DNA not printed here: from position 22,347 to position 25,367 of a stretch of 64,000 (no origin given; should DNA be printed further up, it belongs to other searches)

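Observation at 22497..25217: Sixteen-heme c-type cytochrome with a type IX secretion sorting tail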

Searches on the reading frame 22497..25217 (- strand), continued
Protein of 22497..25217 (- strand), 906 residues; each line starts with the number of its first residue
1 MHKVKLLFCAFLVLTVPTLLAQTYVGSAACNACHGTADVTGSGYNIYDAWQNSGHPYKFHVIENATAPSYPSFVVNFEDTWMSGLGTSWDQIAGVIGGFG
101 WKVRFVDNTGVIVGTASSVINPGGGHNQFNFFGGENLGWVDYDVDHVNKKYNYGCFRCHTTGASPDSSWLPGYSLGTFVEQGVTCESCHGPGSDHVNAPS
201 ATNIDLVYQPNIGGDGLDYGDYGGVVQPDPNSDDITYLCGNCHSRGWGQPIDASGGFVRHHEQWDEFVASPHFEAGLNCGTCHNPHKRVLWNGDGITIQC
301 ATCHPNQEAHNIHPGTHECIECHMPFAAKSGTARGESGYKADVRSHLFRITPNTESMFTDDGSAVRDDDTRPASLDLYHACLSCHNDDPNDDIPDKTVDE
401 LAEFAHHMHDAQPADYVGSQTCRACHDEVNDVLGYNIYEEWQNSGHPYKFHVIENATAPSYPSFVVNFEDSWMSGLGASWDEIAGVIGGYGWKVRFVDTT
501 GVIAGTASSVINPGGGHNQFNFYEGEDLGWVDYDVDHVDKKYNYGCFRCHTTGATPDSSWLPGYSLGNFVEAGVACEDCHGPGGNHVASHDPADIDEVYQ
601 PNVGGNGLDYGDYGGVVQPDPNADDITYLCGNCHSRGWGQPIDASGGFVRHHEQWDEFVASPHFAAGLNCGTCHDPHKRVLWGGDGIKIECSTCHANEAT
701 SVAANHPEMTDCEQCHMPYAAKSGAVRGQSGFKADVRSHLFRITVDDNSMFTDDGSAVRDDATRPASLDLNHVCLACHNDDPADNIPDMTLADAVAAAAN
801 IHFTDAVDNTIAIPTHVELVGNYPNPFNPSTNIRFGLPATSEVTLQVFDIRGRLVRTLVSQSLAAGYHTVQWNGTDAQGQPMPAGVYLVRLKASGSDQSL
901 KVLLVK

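Call 8: find_homologous_proteins(query=window:22500-25217:-)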
Query window:22500-25217:- (906 aa): 441 proteins with E <= 0.001 among 8000 candidates; the best 120 are listed.
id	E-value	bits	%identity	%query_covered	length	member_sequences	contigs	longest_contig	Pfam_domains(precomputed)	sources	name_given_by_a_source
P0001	0.0e+0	2200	100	100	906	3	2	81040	PF14537.12,PF13435.12,PF18962.8,PF13860.13,PF14522.12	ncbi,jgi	-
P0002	0.0e+0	1546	52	97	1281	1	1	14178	PF09699.16,PF14537.12,PF13435.12,PF18962.8,PF03264.20,PF13860.13,PF14522.12,PF22113.2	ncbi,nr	ncbi:MAG: T9SS type A sorting domain-containing protein [Saprospiraceae bacterium]|nr:T9SS type A so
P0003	0.0e+0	1475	51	98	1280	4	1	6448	PF09699.16,PF14537.12,PF13435.12,PF18962.8,PF13860.13,PF14522.12,PF22113.2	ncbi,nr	ncbi:MAG: T9SS type A sorting domain-containing protein [Bacteroidia bacterium]|nr:T9SS type A sorti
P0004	0.0e+0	1416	48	97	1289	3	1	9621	PF09699.16,PF14537.12,PF13435.12,PF18962.8,PF13860.13,PF14522.12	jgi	jgi:hypothetical protein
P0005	0.0e+0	1415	60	88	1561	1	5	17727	PF09699.16,PF14537.12,PF13435.12,PF00404.25,PF18962.8,PF14522.12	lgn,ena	-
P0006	0.0e+0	1358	50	89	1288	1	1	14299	PF09699.16,PF14537.12,PF13435.12,PF13585.13,PF18962.8,PF13860.13,PF02335.21,PF14522.12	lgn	-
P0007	0.0e+0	1225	59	99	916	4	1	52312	PF09699.16,PF14537.12,PF13435.12,PF18962.8,PF13860.13,PF14522.12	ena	-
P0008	0.0e+0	1156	56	90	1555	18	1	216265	PF09699.16,PF14537.12,PF13435.12,PF18962.8,PF14522.12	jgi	-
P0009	0.0e+0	1102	56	100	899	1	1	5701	PF09699.16,PF14537.12,PF13435.12,PF03264.20,PF13860.13,PF14522.12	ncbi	-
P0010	0.0e+0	1085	54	100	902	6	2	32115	PF09699.16,PF14537.12,PF13435.12,PF13860.13,PF14522.12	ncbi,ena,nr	ncbi:MAG: T9SS type A sorting domain-containing protein [Candidatus Marinimicrobia bacterium]|nr:T9S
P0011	0.0e+0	1083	55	100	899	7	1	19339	PF14537.12,PF13435.12,PF18962.8,PF03264.20,PF13860.13,PF14522.12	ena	-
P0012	0.0e+0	1083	54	99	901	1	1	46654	PF09699.16,PF14537.12,PF13435.12,PF18962.8,PF14522.12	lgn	-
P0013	0.0e+0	1080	55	99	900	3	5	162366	PF14537.12,PF13435.12,PF18962.8,PF03264.20,PF13860.13,PF14522.12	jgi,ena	-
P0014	0.0e+0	1077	55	54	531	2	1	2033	PF09699.16,PF14537.12,PF13435.12,PF18962.8,PF13860.13,PF14522.12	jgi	-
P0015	0.0e+0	1066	53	100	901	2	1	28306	PF09699.16,PF14537.12,PF13435.12,PF18962.8,PF03264.20,PF13860.13,PF14522.12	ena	-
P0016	0.0e+0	1057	53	99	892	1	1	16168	PF09699.16,PF14537.12,PF13435.12,PF18962.8,PF02085.22,PF14522.12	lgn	-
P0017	0.0e+0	1051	52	100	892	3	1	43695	PF09699.16,PF14537.12,PF13435.12,PF18962.8,PF13860.13,PF02085.22,PF14522.12,PF22113.2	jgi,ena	-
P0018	0.0e+0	1047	54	98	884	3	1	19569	PF09699.16,PF14537.12,PF13435.12,PF18962.8,PF14522.12,PF22113.2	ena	-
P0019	0.0e+0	1030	52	99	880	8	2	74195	PF09699.16,PF14537.12,PF13435.12,PF13585.13,PF18962.8,PF03264.20,PF13860.13,PF14522.12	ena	-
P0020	0.0e+0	1022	52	99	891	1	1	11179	PF09699.16,PF14537.12,PF13435.12,PF18962.8,PF03264.20,PF13860.13,PF14522.12,PF22113.2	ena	-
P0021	1.4e-297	1008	49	100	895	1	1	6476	PF09699.16,PF14537.12,PF13435.12,PF18962.8,PF13860.13,PF14522.12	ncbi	-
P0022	6.1e-293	993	51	99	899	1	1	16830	PF09699.16,PF14537.12,PF13435.12,PF18962.8,PF03264.20,PF13860.13,PF14522.12,PF22113.2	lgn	-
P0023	1.4e-291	988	49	100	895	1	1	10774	PF09699.16,PF14537.12,PF13435.12,PF18962.8,PF13860.13,PF02085.22,PF14522.12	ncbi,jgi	-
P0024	1.5e-288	978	49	98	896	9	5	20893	PF09699.16,PF14537.12,PF13435.12,PF18962.8,PF14522.12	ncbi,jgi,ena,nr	ncbi:MAG: T9SS type A sorting domain-containing protein [Prolixibacteraceae bacterium]|jgi:hypotheti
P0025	6.4e-283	959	48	99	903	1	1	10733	PF09699.16,PF14537.12,PF13435.12,PF18962.8,PF13860.13,PF14522.12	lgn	-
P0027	1.4e-279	948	48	100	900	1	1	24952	PF14537.12,PF13435.12,PF18962.8,PF13860.13,PF14522.12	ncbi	-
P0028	2.8e-275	934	53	90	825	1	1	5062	PF09699.16,PF14537.12,PF13435.12,PF18962.8,PF03264.20,PF13860.13,PF14522.12,PF22113.2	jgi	jgi:hypothetical protein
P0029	1.5e-252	859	46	100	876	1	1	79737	PF09699.16,PF14537.12,PF13435.12,PF18962.8,PF13860.13,PF14522.12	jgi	jgi:hypothetical protein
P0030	9.7e-239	813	52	54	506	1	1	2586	PF09699.16,PF14537.12,PF13435.12,PF18962.8,PF03264.20,PF14522.12,PF22113.2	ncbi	-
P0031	3.8e-238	811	52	54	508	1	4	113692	PF09699.16,PF14537.12,PF13435.12,PF18962.8,PF13860.13,PF14522.12,PF22113.2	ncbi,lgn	-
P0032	1.3e-231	790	48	54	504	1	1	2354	PF09699.16,PF14537.12,PF13435.12,PF13585.13,PF18962.8,PF13860.13,PF02085.22,PF14522.12,PF22113.2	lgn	-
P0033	2.1e-226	772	48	81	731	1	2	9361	PF09699.16,PF14537.12,PF13435.12,PF18962.8,PF13860.13,PF02085.22,PF02335.21,PF14522.12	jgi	-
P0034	1.1e-222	760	50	54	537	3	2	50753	PF09699.16,PF14537.12,PF13435.12,PF18962.8,PF13860.13,PF14522.12,PF22113.2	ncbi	-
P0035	1.2e-219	750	48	55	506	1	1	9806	PF09699.16,PF14537.12,PF13435.12,PF18962.8,PF13860.13,PF14522.12,PF22113.2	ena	-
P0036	1.4e-219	750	48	54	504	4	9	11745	PF09699.16,PF14537.12,PF13435.12,PF13585.13,PF18962.8,PF03264.20,PF13860.13,PF14522.12,PF22113.2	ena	-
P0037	7.3e-219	747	49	55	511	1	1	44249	PF09699.16,PF14537.12,PF13435.12,PF13585.13,PF18962.8,PF13860.13,PF14522.12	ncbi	-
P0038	2.5e-214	732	36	87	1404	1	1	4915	PF09699.16,PF14537.12,PF13435.12,PF14522.12,PF22113.2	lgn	-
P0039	4.3e-214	732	36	98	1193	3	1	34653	PF09699.16,PF14537.12,PF13435.12,PF18962.8,PF14522.12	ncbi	-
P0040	1.3e-209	717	46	54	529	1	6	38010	PF09699.16,PF14537.12,PF13435.12,PF18962.8,PF13860.13,PF14522.12,PF22113.2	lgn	-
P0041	1.8e-208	713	54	54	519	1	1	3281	PF09699.16,PF14537.12,PF13435.12,PF18962.8,PF13860.13,PF14522.12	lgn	-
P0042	1.1e-207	710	44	56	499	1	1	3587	PF14537.12,PF13435.12,PF18962.8,PF13860.13,PF14522.12,PF22113.2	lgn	-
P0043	1.6e-203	697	51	71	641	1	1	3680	PF09699.16,PF14537.12,PF13435.12,PF14522.12,PF22113.2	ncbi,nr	ncbi:MAG: hypothetical protein HKN87_22310, partial [Saprospiraceae bacterium]|nr:hypothetical prote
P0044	9.2e-201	687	52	54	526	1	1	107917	PF13435.12,PF18962.8,PF13860.13,PF14522.12,PF22113.2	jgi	jgi:hypothetical protein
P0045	2.9e-199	682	51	54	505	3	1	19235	PF09699.16,PF13435.12,PF18962.8,PF14522.12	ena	-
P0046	3.4e-198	679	53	54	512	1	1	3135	PF09699.16,PF13435.12,PF18962.8,PF13860.13,PF14522.12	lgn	-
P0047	3.8e-195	669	41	81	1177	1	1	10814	PF09699.16,PF14537.12,PF18962.8,PF14522.12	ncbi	ncbi:MAG: T9SS type A sorting domain-containing protein [Fidelibacterota bacterium]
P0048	2.2e-193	663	50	55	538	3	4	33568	PF09699.16,PF14537.12,PF13585.13,PF18962.8,PF13860.13,PF14522.12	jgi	-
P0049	1.7e-188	647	51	54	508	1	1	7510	PF13435.12,PF18962.8,PF13860.13,PF14522.12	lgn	-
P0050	3.1e-181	623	50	54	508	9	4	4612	PF14537.12,PF13435.12,PF18962.8,PF13860.13,PF14522.12,PF22113.2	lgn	-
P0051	2.0e-180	620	50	54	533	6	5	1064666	PF09699.16,PF14537.12,PF13435.12,PF18962.8,PF13860.13,PF14522.12,PF22113.2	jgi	-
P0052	4.2e-179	616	39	82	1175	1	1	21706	PF09699.16,PF14537.12,PF13435.12,PF00404.25,PF18962.8,PF14522.12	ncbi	-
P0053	5.4e-177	609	49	64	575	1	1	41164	PF09699.16,PF14537.12,PF13435.12,PF18962.8,PF03264.20,PF13860.13,PF14522.12,PF22113.2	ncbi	-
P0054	5.8e-177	609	49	64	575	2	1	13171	PF09699.16,PF14537.12,PF13435.12,PF18962.8,PF13860.13,PF14522.12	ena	-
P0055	7.9e-176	605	50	54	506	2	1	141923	PF09699.16,PF14537.12,PF13435.12,PF18962.8,PF03264.20,PF14522.12,PF22113.2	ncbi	-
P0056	1.2e-175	604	48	57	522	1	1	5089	PF09699.16,PF14537.12,PF13435.12,PF03264.20,PF14522.12,PF22113.2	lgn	-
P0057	2.3e-171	590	53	54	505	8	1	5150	PF09699.16,PF14537.12,PF13435.12,PF18962.8,PF03264.20,PF14522.12,PF22113.2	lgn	-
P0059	3.9e-168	579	51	54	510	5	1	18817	PF09699.16,PF14537.12,PF13435.12,PF18962.8,PF14522.12,PF22113.2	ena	-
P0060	5.7e-168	579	51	56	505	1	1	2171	PF14537.12,PF13435.12,PF13585.13,PF18962.8,PF13860.13,PF14522.12,PF22113.2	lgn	-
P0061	7.6e-166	572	51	54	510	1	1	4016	PF14537.12,PF13435.12,PF18962.8,PF14522.12,PF22113.2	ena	-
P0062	2.4e-165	570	59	45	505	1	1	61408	PF09699.16,PF14537.12,PF13435.12,PF18962.8,PF13860.13,PF14522.12,PF22113.2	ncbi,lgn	ncbi:MAG: hypothetical protein Kow00127_05860 [Bacteroidales bacterium]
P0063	9.6e-165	568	50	56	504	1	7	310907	PF09699.16,PF14537.12,PF13435.12,PF18962.8,PF03264.20,PF13860.13,PF14522.12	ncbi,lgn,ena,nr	ncbi:MAG: T9SS type A sorting domain-containing protein [Bacteroidetes bacterium]|nr:T9SS type A sor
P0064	2.4e-164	567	51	55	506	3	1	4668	PF09699.16,PF14537.12,PF13435.12,PF13585.13,PF18962.8,PF13860.13,PF14522.12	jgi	-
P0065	3.1e-164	567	52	56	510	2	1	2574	PF09699.16,PF14537.12,PF13435.12,PF18962.8,PF13860.13,PF14522.12,PF22113.2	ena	-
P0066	6.3e-164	566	34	83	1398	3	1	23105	PF09699.16,PF14537.12,PF13435.12,PF14522.12,PF22113.2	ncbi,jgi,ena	ncbi:MAG TPA: multiheme c-type cytochrome [bacterium]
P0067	7.4e-164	565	50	54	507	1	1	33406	PF09699.16,PF14537.12,PF13435.12,PF18962.8,PF14522.12,PF22113.2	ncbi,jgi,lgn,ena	-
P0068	1.1e-163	565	48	54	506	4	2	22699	PF09699.16,PF14537.12,PF13435.12,PF18962.8,PF13860.13,PF14522.12,PF22113.2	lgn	-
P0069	4.5e-163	563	50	54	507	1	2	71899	PF09699.16,PF14537.12,PF13435.12,PF18962.8,PF14522.12,PF22113.2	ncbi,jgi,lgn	-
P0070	6.7e-163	562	51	54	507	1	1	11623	PF09699.16,PF14537.12,PF13435.12,PF18962.8,PF14522.12,PF22113.2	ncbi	-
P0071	1.1e-162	561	55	45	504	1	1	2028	PF09699.16,PF14537.12,PF13435.12,PF13585.13,PF18962.8,PF13860.13,PF14522.12,PF22113.2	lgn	-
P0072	1.6e-162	561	48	56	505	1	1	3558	PF14537.12,PF13435.12,PF18962.8,PF13860.13,PF14522.12,PF22113.2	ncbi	-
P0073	6.8e-162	559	50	54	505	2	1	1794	PF14537.12,PF13435.12,PF18962.8,PF14522.12,PF22113.2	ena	-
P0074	7.0e-162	559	51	55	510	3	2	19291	PF09699.16,PF14537.12,PF13435.12,PF18962.8,PF14522.12,PF22113.2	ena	-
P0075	3.2e-161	557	49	54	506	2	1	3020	PF09699.16,PF14537.12,PF13435.12,PF18962.8,PF14522.12,PF22113.2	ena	-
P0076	5.2e-161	556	49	54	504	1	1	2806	PF09699.16,PF14537.12,PF13435.12,PF18962.8,PF13860.13,PF14522.12,PF22113.2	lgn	-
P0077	9.4e-161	555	52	54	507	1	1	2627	PF09699.16,PF14537.12,PF13435.12,PF18962.8,PF03264.20,PF13860.13,PF14522.12,PF22113.2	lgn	-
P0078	1.8e-160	554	49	54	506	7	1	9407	PF09699.16,PF14537.12,PF13435.12,PF18962.8,PF03264.20,PF14522.12,PF22113.2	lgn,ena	-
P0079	2.4e-160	554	38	100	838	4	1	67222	PF09699.16,PF14537.12,PF13435.12,PF18962.8,PF14522.12,PF22113.2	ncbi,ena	-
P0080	2.2e-159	550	49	54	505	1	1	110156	PF09699.16,PF14537.12,PF13435.12,PF18962.8,PF13860.13,PF14522.12,PF22113.2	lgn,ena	-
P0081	2.3e-159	550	51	54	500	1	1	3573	PF09699.16,PF14537.12,PF13435.12,PF13585.13,PF18962.8,PF03264.20,PF13860.13,PF14522.12,PF22113.2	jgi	-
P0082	1.4e-158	548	48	54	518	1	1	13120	PF09699.16,PF14537.12,PF13435.12,PF18962.8,PF14522.12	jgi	-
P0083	5.5e-158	546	51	54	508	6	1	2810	PF09699.16,PF14537.12,PF13435.12,PF18962.8,PF13860.13,PF14522.12,PF22113.2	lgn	-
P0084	1.4e-157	544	49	54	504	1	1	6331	PF09699.16,PF14537.12,PF13435.12,PF18962.8,PF13860.13,PF14522.12,PF22113.2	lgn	-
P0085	2.9e-157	543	50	54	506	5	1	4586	PF09699.16,PF14537.12,PF13435.12,PF18962.8,PF13860.13,PF14522.12,PF22113.2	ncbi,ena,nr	ncbi:MAG: T9SS type A sorting domain-containing protein [Bacteroidales bacterium]|nr:T9SS type A sor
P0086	3.7e-157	543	49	54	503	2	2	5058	PF09699.16,PF14537.12,PF13435.12,PF18962.8,PF13860.13,PF14522.12,PF22113.2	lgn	-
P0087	3.9e-157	543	49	55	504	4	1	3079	PF09699.16,PF14537.12,PF13435.12,PF18962.8,PF13860.13,PF14522.12,PF22113.2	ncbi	-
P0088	4.1e-157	543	51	54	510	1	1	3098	PF13435.12,PF18962.8,PF14522.12,PF22113.2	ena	-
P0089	5.9e-157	542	57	45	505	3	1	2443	PF09699.16,PF14537.12,PF13435.12,PF13585.13,PF18962.8,PF13860.13,PF14522.12,PF22113.2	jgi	-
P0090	7.0e-157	542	51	56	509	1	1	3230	PF14537.12,PF13435.12,PF18962.8,PF03264.20,PF14522.12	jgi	-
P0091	7.0e-157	542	52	55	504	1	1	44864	PF09699.16,PF14537.12,PF13435.12,PF13585.13,PF18962.8,PF13860.13,PF14522.12,PF22113.2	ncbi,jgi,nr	ncbi:MAG: T9SS type A sorting domain-containing protein [Chlorobi bacterium]|nr:T9SS type A sorting 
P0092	1.5e-156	541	48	54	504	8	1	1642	PF14537.12,PF13435.12,PF18962.8,PF14522.12,PF22113.2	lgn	-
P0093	2.6e-156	540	49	54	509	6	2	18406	PF09699.16,PF14537.12,PF13435.12,PF18962.8,PF13860.13,PF14522.12,PF22113.2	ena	-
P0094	8.8e-156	539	49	55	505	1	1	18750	PF13435.12,PF13585.13,PF18962.8,PF13860.13,PF14522.12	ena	-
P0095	2.3e-155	537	49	55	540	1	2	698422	PF14537.12,PF13435.12,PF13585.13,PF18962.8,PF13860.13,PF14522.12,PF22113.2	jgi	jgi:Secretion system C-terminal sorting domain/Cytochrome c554 and c-prime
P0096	2.7e-155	537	50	55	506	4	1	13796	PF14537.12,PF13435.12,PF18962.8,PF03264.20,PF13860.13,PF14522.12,PF22113.2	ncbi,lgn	-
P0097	7.0e-155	536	49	54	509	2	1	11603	PF09699.16,PF14537.12,PF13435.12,PF13585.13,PF18962.8,PF13860.13,PF14522.12,PF22113.2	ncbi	-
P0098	1.0e-154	535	39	98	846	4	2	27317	PF14537.12,PF13435.12,PF18962.8,PF14522.12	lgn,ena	-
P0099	1.1e-154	535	50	55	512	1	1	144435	PF09699.16,PF14537.12,PF13435.12,PF13585.13,PF18962.8,PF13860.13,PF14522.12,PF22113.2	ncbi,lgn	-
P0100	3.5e-154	533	49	55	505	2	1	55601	PF09699.16,PF14537.12,PF13435.12,PF13585.13,PF18962.8,PF13860.13,PF14522.12,PF22113.2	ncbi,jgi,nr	ncbi:MAG: T9SS type A sorting domain-containing protein [Chlorobi bacterium]|nr:T9SS type A sorting 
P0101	7.2e-154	532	51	56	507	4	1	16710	PF09699.16,PF14537.12,PF13435.12,PF13585.13,PF18962.8,PF13860.13,PF14522.12,PF22113.2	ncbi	-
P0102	1.0e-153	532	48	55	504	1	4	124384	PF09699.16,PF14537.12,PF13435.12,PF18962.8,PF13860.13,PF14522.12,PF22113.2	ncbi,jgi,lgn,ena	-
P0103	1.1e-153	532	49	54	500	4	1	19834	PF09699.16,PF14537.12,PF13435.12,PF18962.8,PF14522.12,PF22113.2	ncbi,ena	-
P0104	1.1e-153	532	48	56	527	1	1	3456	PF09699.16,PF14537.12,PF13435.12,PF18962.8,PF13860.13,PF14522.12,PF22113.2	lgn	-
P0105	2.2e-153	531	48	54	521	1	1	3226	PF09699.16,PF14537.12,PF13435.12,PF13585.13,PF18962.8,PF13860.13,PF14522.12,PF22113.2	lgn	-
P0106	2.5e-153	530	48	55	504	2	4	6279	PF09699.16,PF14537.12,PF13435.12,PF18962.8,PF13860.13,PF14522.12,PF22113.2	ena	-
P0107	9.1e-153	529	50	56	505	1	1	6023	PF13435.12,PF13585.13,PF18962.8,PF13860.13,PF14522.12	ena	-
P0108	1.2e-152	528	49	56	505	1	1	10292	PF09699.16,PF14537.12,PF13435.12,PF18962.8,PF13860.13,PF14522.12,PF22113.2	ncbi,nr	ncbi:MAG: T9SS type A sorting domain-containing protein [Bacteroidales bacterium]|nr:T9SS type A sor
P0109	1.4e-152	528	48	54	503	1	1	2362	PF09699.16,PF14537.12,PF13435.12,PF13585.13,PF18962.8,PF13860.13,PF14522.12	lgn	-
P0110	1.6e-152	528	38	100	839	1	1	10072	PF14537.12,PF13435.12,PF18962.8,PF14522.12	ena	-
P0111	2.0e-152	527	47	54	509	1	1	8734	PF09699.16,PF14537.12,PF13435.12,PF18962.8,PF13860.13,PF14522.12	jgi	jgi:hypothetical protein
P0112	2.5e-152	527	50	55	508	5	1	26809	PF14537.12,PF13435.12,PF13585.13,PF18962.8,PF13860.13,PF14522.12,PF22113.2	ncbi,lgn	-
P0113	2.8e-152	527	50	55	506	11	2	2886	PF14537.12,PF13435.12,PF13585.13,PF18962.8,PF03264.20,PF13860.13,PF14522.12,PF22113.2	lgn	-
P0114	3.1e-152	527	46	55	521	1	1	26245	PF09699.16,PF14537.12,PF13435.12,PF18962.8,PF03264.20,PF13860.13,PF14522.12,PF22113.2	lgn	-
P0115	3.4e-152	527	47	55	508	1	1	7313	PF09699.16,PF13435.12,PF13585.13,PF18962.8,PF13860.13,PF14522.12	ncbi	-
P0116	6.5e-152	526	51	54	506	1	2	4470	PF09699.16,PF14537.12,PF13435.12,PF18962.8,PF03264.20,PF13860.13,PF14522.12,PF22113.2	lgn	-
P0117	1.0e-151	525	48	54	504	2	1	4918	PF14537.12,PF13435.12,PF13585.13,PF18962.8,PF13860.13,PF14522.12,PF22113.2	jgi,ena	-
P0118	1.2e-151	525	49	55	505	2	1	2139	PF09699.16,PF14537.12,PF13435.12,PF13585.13,PF18962.8,PF13860.13,PF14522.12,PF22113.2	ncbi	-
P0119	1.9e-151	524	48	55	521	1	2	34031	PF09699.16,PF14537.12,PF13435.12,PF13585.13,PF18962.8,PF03264.20,PF13860.13,PF14522.12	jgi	-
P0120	1.9e-151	524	49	56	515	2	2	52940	PF13435.12,PF18962.8,PF13860.13,PF14522.12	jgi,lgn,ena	jgi:hypothetical protein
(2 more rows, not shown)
